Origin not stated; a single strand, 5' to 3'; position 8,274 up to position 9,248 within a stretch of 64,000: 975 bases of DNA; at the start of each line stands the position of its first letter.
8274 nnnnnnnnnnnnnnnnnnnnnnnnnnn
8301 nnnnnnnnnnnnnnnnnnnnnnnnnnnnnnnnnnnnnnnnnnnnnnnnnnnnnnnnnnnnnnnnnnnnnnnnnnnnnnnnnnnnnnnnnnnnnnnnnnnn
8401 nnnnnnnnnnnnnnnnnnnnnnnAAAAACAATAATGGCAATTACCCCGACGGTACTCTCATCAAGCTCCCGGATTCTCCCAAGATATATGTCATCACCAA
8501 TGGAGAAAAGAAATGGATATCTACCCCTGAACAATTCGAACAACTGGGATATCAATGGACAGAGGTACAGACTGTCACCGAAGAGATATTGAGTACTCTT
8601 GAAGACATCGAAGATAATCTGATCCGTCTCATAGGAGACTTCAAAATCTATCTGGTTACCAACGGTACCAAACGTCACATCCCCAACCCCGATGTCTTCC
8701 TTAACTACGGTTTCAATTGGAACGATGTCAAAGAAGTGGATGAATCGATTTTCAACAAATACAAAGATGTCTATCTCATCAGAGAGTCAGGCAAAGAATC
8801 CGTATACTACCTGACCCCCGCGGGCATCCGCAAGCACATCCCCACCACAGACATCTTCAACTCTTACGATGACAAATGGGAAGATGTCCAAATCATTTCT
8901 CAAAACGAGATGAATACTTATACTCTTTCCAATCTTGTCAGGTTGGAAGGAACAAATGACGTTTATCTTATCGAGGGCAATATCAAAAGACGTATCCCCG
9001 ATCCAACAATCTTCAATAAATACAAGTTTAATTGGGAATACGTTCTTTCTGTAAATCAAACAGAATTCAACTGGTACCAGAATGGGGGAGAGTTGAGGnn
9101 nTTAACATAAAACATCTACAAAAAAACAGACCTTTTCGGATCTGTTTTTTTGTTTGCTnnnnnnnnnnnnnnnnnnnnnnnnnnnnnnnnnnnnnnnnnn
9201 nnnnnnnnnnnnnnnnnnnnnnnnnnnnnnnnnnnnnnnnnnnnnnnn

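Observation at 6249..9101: Secreted jelly-roll lyase-like protein with ~10 Listeria-Bacteroides repeats and a novel C-terminal 4x Trp-repeat module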

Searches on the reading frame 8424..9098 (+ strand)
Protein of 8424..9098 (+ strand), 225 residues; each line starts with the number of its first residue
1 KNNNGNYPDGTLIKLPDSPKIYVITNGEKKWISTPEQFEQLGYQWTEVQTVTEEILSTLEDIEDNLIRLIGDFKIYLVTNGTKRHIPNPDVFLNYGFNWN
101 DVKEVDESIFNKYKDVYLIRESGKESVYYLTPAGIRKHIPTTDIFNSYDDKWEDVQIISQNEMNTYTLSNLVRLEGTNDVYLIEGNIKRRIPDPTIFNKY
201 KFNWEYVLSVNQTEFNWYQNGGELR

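Call 8: search_protein_families(library=pfam, proteins=[window:8427-9098:+], max_evalue=10)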
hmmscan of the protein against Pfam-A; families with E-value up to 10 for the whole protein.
seq(224 aa): 3 families
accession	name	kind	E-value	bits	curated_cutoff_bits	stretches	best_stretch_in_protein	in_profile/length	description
PF13128.11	DUF3954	-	0.055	13.7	23.7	0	19-29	10-20/49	Protein of unknown function (DUF3954)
PF02702.23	KdpD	-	0.12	12.2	26.1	1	147-194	101-150/210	Osmosensitive K+ channel His kinase sensor domain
PF08020.16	DUF1706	-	1.3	9.4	24.2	1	94-117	79-102/166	Protein of unknown function (DUF1706)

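Call 9: find_homologous_proteins(query=window:8427-9098:+, max_evalue=0.001)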
Query seq(224 aa) (224 aa): 7 proteins with E <= 0.001 among 97 candidates.
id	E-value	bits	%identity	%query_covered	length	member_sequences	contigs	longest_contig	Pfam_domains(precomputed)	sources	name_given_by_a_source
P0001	3.1e-122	424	80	100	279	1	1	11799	PF18998.7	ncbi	ncbi:MAG: hypothetical protein WC180_04570, partial [Candidatus Paceibacterota bacterium]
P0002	1.1e-96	341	67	97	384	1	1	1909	PF18998.7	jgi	-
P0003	1.2e-78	282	58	98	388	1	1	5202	PF18998.7,PF00188.33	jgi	-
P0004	2.7e-75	271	52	100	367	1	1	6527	-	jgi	jgi:hypothetical protein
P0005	2.9e-71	258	61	78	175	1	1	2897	-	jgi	jgi:hypothetical protein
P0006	3.8e-71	257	51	98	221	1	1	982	-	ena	-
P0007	2.5e-69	251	52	96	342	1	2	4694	-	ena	-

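Call 19: predict_structure(alignment_id=A2)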
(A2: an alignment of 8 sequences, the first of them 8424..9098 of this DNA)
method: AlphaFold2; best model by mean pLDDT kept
length: 225 residues; sequences in the alignment: 8
mean_pLDDT: 90.6   pTM: 0.81
mean pLDDT of the five models: 90.6, 90.4, 88.1, 87.9, 87.2
residues with pLDDT >= 90: 151; 70-90: 69; 50-70: 2; < 50: 3
segments of 3 or more residues with pLDDT < 50: 1-3
pLDDT, mean of each block of 10 residues (from residue 1): 64 92 91 86 87 91 91 89 88 86 93 92 94 92 93 89 94 96 96 95 95 97 94
secondary structure, 60 per line:
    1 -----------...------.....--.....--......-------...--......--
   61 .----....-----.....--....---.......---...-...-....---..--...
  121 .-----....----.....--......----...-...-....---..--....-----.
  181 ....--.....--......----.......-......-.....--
elements in order: E12-14 E21-25 E28-32 H35-40 E48-50 H53-58 E66-69 E75-79 E82-85 H89-95 E103-105 H107-110 E118-121 E127-130 E135-139 H142-147 E156-158 H160-163 E171-174 E180-184 E187-191 H194-199 E207-210 H212-217 E219-223

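Call 22: search_protein_representatives(alignment_id=A2)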
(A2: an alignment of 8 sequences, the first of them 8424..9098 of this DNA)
Query: 8 sequences, 223 profile positions. Proteins with E-value up to 0.001 (for the whole library): 5174; up to 1e-10: 2226; up to 1e-30: 418. The best 150 are listed.
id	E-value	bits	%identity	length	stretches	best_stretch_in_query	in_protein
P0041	7.6e-120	414.6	-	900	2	3-223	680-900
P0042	3.2e-119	412.6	-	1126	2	4-223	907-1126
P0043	2.0e-117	406.7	-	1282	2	4-223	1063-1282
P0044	4.1e-117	405.7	-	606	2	5-223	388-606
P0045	2.5e-116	403.1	-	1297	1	3-223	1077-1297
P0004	1.4e-113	394.1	-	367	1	2-223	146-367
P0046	1.5e-112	390.8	-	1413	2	3-223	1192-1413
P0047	3.7e-108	376.4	-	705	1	3-223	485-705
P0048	4.8e-108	376.0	-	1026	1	2-222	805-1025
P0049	3.5e-107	373.2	-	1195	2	4-223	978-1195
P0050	5.1e-107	372.7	-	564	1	2-223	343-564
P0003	1.0e-106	371.7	-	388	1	3-223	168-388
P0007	2.0e-106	370.7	-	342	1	2-218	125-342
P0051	2.5e-106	370.4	-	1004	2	5-223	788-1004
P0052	6.6e-106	369.0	-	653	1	3-222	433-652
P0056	2.9e-103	360.4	-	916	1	4-222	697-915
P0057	3.9e-103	360.0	-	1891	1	3-223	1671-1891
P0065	9.0e-100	349.0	-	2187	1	4-222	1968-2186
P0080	2.7e-95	334.3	-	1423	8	5-212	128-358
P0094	1.5e-68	246.9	-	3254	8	4-110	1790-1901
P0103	8.3e-61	221.5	-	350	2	5-223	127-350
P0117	6.3e-58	212.1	-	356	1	4-222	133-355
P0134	1.6e-55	204.2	-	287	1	4-221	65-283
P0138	7.4e-55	202.1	-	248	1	5-222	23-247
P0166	6.3e-50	186.0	-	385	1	3-222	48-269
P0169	5.4e-49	182.9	-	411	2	46-206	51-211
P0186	9.2e-47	175.6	-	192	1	36-221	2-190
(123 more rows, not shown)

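Call 28: search_protein_families(library=pfam, alignment_id=A4, max_evalue=0.001)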
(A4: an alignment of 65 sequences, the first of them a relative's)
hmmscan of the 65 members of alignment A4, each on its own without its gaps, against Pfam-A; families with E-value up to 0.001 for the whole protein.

A. member 1, P0041 (900 aa): 2 families
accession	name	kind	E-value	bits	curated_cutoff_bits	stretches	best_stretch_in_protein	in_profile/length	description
PF00041.27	fn3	-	8e-10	39.2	25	1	400-495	4-79/84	Fibronectin type III domain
PF16656.11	Pur_ac_phosph_N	-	2.2e-05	25.4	30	1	401-494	5-86/93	Purple acid Phosphatase, N-terminal domain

B. families by the number of members that match (of 65 scanned): 50 families (the first 25 are shown)
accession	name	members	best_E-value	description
PF00041.27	fn3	11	2.6e-30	Fibronectin type III domain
PF10342.15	Kre9_KNH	11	2.7e-18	Kre9/KNH-like N-terminal Ig-like domain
PF18998.6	Flg_new_2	10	2.1e-83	Divergent InlB B-repeat domain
PF13385.13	Laminin_G_3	8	7.8e-29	Concanavalin A-like lectin/glucanases superfamily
PF16656.11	Pur_ac_phosph_N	8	3.2e-18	Purple acid Phosphatase, N-terminal domain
PF17957.7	Big_7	6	5.5e-12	Bacterial Ig domain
PF09479.16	Flg_new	6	2.9e-11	Listeria-Bacteroides repeat domain (List_Bact_rpt)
PF07705.17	CARDB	4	6e-17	CARDB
PF13229.12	Beta_helix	4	2e-13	Right handed beta helix region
PF00963.24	Cohesin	4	2.6e-08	Cohesin domain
PF18911.6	PKD_4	4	3.6e-06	PKD domain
PF16410.10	DUF5018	3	5.9e-14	Domain of unknown function (DUF5018)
PF14610.12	Psg1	3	5e-08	Ykl077w/Psg1 (Pma1 Stabilization in Golgi)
PF10179.15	NDNF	3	9.9e-07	Neuron-derived neurotrophic factor, first Fn(III) domain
PF00188.32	CAP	2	9e-23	Cysteine-rich secretory protein family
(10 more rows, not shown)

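Call 30: fold_search(model_id=the predicted structure, library=pdb)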
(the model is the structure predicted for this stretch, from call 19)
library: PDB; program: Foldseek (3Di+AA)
matches with E <= 10: 305; with E <= 0.001: 10
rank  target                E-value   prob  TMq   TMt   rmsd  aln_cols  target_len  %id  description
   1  5cyu                  6.4e-06  1.00  0.23  0.15  20.2       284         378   11  Structure of the soluble domain of EccB1 from the Mycobacterium smegmatis ESX-1 secretion system. (released 2015-08-12)
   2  7np7_B4               3.2e-05  0.99  0.24  0.12  20.3       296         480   10  Structure of an intact ESX-5 inner membrane complex, Composite C1 model (released 2021-06-02)
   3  7nps_B1               3.2e-05  0.99  0.23  0.14  19.3       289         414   11  Structure of the periplasmic assembly from the ESX-5 inner membrane complex, C1 model (released 2021-05-26)
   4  5ebd                  4.3e-05  0.99  0.21  0.13  31.5       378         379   10  Crystal structure of EccB1 of Mycobacterium tuberculosis in spacegroup P21 (state IV) (released 2016-02-17)
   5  4kk7                  4.8e-05  0.99  0.21  0.13  19.4       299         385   11  Structure of EccB1 from the type VII (ESX-1) secretion system of Mycobacterium tuberculosis. (released 2013-06-19)
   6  7nps_B4               7.4e-05  0.98  0.23  0.13  20.2       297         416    9  Structure of the periplasmic assembly from the ESX-5 inner membrane complex, C1 model (released 2021-05-26)
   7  5ebc                  8.4e-05  0.97  0.21  0.13  31.1       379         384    9  Crystal structure of EccB1 of Mycobacterium tuberculosis in spacegroup P21 (state III) (released 2016-02-17)
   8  3x3n                  1.0e-04  0.97  0.21  0.12  30.9       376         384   10  Crystal structure of EccB1 of Mycobacterium tuberculosis in spacegroup P21 (released 2015-12-09)
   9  7np7_B1               1.5e-04  0.95  0.23  0.12  19.6       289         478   10  Structure of an intact ESX-5 inner membrane complex, Composite C1 model (released 2021-06-02)
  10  3x3m                  1.6e-04  0.97  0.21  0.13  30.4       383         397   11  Crystal structure of EccB1 of Mycobacterium tuberculosis in spacegroup P212121 (released 2015-12-09)
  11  6ix1_B                6.0e-03  0.08  0.10  0.11  18.1       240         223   12  Structure of 2S albumin seed protein from Dolichos (released 2019-12-11)
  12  3v6n_A                6.0e-03  0.08  0.11  0.11  18.8       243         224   12  Crystal structure of a plant albumin from Cicer Arietinum showing hemagglutination (released 2012-01-04)
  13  6ix1_A                1.0e-02  0.08  0.11  0.11  18.1       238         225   11  Structure of 2S albumin seed protein from Dolichos (released 2019-12-11)
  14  3s18_A                1.7e-02  0.07  0.12  0.12  18.3       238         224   13  Crystal structure of a plant albumin from cicer arietinum showing hemagglutination (released 2011-07-13)
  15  9s6c_B                3.5e-02  0.09  0.13  0.11  15.3       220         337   12  B12 Binding protein - BtuK1 (released 2025-09-17)
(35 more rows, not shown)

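Call 31: find_related_loci(query=A2, collection=genome_contigs, flank=6000)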
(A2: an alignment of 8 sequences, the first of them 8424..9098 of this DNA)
Query A2 (225 aa) in genome_contigs; peptide patterns used: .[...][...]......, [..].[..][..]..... (x = any residue, [..] = any of these).
90 stretches matched a pattern; 14 encode a relative of the query (tblastn E <= 1e-3); 14 distinct loci.
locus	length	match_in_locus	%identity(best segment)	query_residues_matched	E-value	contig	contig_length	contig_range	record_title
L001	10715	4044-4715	58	1-225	2e-91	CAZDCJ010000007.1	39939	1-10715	MAG TPA_asm: uncultured Candidatus Saccharibacteria bacterium isolate SRP294416_co1_57 genome assembly, contig: NODE_159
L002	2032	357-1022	59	4-225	9e-95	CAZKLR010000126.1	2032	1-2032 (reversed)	MAG TPA_asm: uncultured Candidatus Saccharibacteria bacterium isolate SRP294416_co1_206 genome assembly, contig: NODE_15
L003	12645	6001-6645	56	9-225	1e-81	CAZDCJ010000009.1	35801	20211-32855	MAG TPA_asm: uncultured Candidatus Saccharibacteria bacterium isolate SRP294416_co1_57 genome assembly, contig: NODE_199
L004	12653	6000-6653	52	7-225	2e-79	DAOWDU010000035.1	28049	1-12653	MAG TPA_asm: bacterium isolate CSMAG_1921 CSMAG_1921_k141_3387488_length_28049_cov_29.7807, whole genome shotgun sequenc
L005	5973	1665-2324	52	7-225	2e-79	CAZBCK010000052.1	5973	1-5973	MAG TPA_asm: uncultured Candidatus Saccharibacteria bacterium isolate binchicken_co256_1022 genome assembly, contig: NOD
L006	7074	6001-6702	52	6-225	7e-78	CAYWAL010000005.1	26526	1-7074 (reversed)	MAG TPA_asm: uncultured Candidatus Saccharibacteria bacterium isolate SRP216583_co2_140 genome assembly, contig: NODE_11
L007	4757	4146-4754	53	7-219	2e-69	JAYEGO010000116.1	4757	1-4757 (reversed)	MAG: Bacteroidota bacterium isolate MAG244 MAG244_116, whole genome shotgun sequence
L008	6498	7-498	54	6-225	1e-59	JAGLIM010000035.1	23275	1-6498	MAG: Candidatus Paceibacterota bacterium isolate RS_2_5 ROV157_2.bin.5.fa_35, whole genome shotgun sequence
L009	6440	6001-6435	61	7-220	7e-59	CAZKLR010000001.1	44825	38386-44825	MAG TPA_asm: uncultured Candidatus Saccharibacteria bacterium isolate SRP294416_co1_206 genome assembly, contig: NODE_12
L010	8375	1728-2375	32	6-225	7e-42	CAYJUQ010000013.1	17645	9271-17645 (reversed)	MAG TPA_asm: uncultured Candidatus Saccharibacteria bacterium isolate ERP125453_co1_297 genome assembly, contig: NODE_32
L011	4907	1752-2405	32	6-225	1e-40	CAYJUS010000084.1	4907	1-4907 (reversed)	MAG TPA_asm: uncultured Candidatus Saccharibacteria bacterium isolate ERP125453_co1_267 genome assembly, contig: NODE_23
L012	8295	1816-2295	27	3-218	1e-23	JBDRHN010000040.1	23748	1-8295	MAG: bacterium isolate MEGAHIT-group-1.518 k141_9046441, whole genome shotgun sequence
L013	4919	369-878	32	7-221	1e-23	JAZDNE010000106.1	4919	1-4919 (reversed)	MAG: bacterium isolate MEGAHIT-group-0.699 k141_19654794, whole genome shotgun sequence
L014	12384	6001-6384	22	27-207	5e-9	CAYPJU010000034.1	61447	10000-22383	MAG TPA_asm: uncultured Bradymonadales bacterium isolate SRP321284_co1_34 genome assembly, contig: NODE_555_length_61447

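Call 37: find_encoding_contigs(protein=P0056, flank=6000, max_places=4)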
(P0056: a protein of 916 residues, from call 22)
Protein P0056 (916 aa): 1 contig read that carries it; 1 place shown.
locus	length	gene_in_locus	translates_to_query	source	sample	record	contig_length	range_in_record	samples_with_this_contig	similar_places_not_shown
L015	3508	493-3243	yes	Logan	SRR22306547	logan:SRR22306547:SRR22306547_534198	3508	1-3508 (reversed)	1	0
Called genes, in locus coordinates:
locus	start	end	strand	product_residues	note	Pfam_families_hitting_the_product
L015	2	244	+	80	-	?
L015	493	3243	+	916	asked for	PF14099:Polysacc_lyase, PF13287:Fn3_assoc, PF13290:CHB_HEX_C_1, PF09136:Glucodextran_B, PF17957:Big_7, PF18998:Flg_new_2, PF13287:Fn3_assoc, PF13290:CHB_HEX_C_1, +1 more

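Call 39: list_cluster_members(proteins=[P0001, P0008, P0011, P0015])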
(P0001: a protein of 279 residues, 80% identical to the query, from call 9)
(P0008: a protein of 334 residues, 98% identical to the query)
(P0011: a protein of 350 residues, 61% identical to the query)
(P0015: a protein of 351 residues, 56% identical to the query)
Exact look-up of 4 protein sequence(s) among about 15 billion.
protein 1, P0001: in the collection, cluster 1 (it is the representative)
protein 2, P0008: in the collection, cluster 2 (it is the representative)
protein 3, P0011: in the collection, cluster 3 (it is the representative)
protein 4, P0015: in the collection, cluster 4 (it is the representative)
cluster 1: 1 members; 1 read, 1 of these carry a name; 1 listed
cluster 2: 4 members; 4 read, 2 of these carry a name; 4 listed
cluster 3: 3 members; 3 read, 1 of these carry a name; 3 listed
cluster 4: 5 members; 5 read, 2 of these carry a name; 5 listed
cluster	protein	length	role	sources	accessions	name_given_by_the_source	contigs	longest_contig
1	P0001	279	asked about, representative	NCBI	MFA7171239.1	MAG: hypothetical protein WC180_04570, partial [Candidatus Paceibacterota bacterium]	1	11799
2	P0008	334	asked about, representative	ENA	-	-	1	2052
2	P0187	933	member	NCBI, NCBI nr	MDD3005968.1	MAG: heparin lyase I family protein [Candidatus Pacebacteria bacterium] | heparin lyase I family protein [Candidatus Paceibacterota bacterium]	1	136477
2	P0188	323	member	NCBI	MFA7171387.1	MAG: polysaccharide lyase, partial [Candidatus Paceibacterota bacterium]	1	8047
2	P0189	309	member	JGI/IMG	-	-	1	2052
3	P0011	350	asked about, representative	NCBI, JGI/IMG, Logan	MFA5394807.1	MAG: heparin lyase I family protein [Methanogenium sp.] | PKD repeat protein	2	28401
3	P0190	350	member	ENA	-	-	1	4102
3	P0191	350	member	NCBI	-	-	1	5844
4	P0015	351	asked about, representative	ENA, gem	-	-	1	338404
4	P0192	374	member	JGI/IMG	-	FOG: PKD repeat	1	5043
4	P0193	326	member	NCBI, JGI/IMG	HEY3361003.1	MAG TPA: heparin lyase I family protein [Methanosarcina sp.] | hypothetical protein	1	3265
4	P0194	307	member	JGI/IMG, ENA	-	-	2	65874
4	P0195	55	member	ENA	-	-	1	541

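Call 60: find_encoding_contigs(protein=P0187, flank=3000, max_places=2)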
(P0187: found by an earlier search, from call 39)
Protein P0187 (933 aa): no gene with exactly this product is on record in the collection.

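Call 63: search_protein_families(library=phrogs, proteins=[window:8424-9098:+], max_evalue=1)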
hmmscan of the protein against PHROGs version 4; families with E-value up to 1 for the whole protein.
window:8424-9098:+ (225 aa): 4 families
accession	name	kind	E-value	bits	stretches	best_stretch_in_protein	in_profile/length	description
phrog_9616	-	unknown function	7.9e-22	78.5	4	177-224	70-117/118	-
phrog_14153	-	unknown function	0.017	16.1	0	12-41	39-68/84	-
phrog_9403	-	unknown function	0.12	13.2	1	28-75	104-148/167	-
phrog_37583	-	unknown function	0.43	11.8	0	91-116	114-139/140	-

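Call 65: search_dna_similar(query=window:8424-9098:+, collection=phages, mode=protein, max_evalue=0.001, max_rows=30)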
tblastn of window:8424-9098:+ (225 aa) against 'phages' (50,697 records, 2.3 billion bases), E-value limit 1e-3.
No match.

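Call 66: find_related_loci(query=A2, collection=viral_contigs, flank=6000)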
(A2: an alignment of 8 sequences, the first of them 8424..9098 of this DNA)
Query A2 (225 aa) in viral_contigs; peptide patterns used: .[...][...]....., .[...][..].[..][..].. (x = any residue, [..] = any of these).
22 stretches matched a pattern, but none encodes a relative of the query by tblastn (E <= 1e-3).

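Call 79: search_dna_similar(query=P0138, collection=phages, mode=protein, max_evalue=0.1, max_rows=15)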
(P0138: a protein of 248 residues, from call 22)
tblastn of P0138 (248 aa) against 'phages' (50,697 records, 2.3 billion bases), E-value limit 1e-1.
No match.

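Call 80: search_protein_families(library=phrogs, proteins=[P0138, P0134, P0004, P0103, P0117, P0166, P0169, P0186], max_evalue=0.001)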
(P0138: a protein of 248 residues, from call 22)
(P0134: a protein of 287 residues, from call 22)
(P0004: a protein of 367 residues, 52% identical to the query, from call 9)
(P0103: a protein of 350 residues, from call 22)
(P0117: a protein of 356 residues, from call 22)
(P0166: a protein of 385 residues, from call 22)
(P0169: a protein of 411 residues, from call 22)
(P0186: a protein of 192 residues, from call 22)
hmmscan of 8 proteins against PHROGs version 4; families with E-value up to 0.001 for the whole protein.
P0138 (248 aa): 1 family
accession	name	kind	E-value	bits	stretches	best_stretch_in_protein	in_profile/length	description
phrog_9616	-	unknown function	1.9e-14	54.7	0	200-247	70-117/118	-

P0134 (287 aa): 1 family
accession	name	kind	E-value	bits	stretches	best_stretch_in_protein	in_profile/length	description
phrog_9616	-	unknown function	8.8e-19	68.7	1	60-123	53-117/118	-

P0004 (367 aa): 1 family
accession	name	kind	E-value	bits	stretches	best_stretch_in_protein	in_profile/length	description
phrog_9616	-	unknown function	1.5e-21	77.6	1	311-365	62-116/118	-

P0103 (350 aa): 2 families
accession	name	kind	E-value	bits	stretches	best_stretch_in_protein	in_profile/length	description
phrog_9616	-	unknown function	2.1e-12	48.1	0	126-177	58-109/118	-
phrog_15511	-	unknown function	5.6e-07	30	1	86-140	233-292/511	-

P0117 (356 aa): 1 family
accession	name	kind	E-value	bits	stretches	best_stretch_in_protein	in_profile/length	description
phrog_9616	-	unknown function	1.3e-12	48.8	0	301-355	63-117/118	-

P0166 (385 aa): 1 family
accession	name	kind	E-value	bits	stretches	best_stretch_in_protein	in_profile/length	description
phrog_9616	-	unknown function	1.1e-18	68.4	1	29-100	38-109/118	-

P0169 (411 aa): 1 family
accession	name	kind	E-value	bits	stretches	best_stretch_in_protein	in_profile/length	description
phrog_9616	-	unknown function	1.7e-07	32.3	0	57-106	52-101/118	-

P0186 (192 aa): 1 family
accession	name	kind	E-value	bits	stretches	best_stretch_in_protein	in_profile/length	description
phrog_9616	-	unknown function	6e-11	43.4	1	80-137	59-115/118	-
